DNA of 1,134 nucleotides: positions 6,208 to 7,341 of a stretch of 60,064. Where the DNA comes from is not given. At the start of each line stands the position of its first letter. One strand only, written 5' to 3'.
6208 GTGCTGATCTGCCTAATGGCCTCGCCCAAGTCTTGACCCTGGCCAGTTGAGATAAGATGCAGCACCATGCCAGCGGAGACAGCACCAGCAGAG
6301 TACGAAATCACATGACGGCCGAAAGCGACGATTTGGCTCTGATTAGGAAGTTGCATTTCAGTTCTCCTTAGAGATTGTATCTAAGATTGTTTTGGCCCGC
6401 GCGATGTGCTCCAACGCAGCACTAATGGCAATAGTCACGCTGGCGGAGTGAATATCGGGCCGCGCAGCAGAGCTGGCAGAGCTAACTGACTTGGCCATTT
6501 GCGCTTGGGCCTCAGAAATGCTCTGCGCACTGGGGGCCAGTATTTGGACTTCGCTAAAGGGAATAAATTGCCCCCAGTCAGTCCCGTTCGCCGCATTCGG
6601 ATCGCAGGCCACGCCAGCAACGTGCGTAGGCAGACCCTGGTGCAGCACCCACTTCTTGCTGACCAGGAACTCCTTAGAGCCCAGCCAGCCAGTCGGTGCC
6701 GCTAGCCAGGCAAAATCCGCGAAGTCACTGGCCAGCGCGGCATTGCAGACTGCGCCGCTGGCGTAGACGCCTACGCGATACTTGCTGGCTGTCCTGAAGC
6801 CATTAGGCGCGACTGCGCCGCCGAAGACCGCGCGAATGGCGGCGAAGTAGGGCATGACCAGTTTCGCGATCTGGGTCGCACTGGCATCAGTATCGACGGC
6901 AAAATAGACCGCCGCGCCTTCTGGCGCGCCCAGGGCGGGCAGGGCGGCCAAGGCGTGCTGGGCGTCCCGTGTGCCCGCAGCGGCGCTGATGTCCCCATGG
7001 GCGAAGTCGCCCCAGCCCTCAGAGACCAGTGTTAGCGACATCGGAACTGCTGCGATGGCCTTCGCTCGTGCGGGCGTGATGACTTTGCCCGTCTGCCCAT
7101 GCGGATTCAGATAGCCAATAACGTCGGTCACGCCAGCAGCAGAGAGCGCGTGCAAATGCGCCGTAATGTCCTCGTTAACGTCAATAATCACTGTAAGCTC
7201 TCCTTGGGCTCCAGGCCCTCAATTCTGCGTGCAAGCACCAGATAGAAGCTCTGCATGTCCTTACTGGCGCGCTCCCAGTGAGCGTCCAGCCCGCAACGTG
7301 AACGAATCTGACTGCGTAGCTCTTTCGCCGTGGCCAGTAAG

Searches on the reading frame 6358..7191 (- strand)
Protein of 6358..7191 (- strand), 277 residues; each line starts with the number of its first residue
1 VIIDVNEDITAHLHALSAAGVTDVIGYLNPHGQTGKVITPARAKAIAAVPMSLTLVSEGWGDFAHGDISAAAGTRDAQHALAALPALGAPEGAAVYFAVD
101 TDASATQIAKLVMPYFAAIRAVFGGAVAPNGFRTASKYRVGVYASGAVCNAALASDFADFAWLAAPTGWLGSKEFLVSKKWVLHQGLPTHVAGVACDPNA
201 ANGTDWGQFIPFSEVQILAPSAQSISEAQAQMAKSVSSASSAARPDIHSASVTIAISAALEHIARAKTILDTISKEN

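Call 74: search_protein_families(library=pfam, proteins=[window:6358-7191:-], max_evalue=0.001)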
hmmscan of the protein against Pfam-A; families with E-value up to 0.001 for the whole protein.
window:6358-7191:- (277 aa): 1 family
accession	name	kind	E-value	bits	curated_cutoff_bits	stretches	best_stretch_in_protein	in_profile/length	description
PF08924.17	Rv2525c_GlyHyd-like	-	7.7e-25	88.6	27.2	1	15-181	2-168/198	Rv2525c-like, glycoside hydrolase-like domain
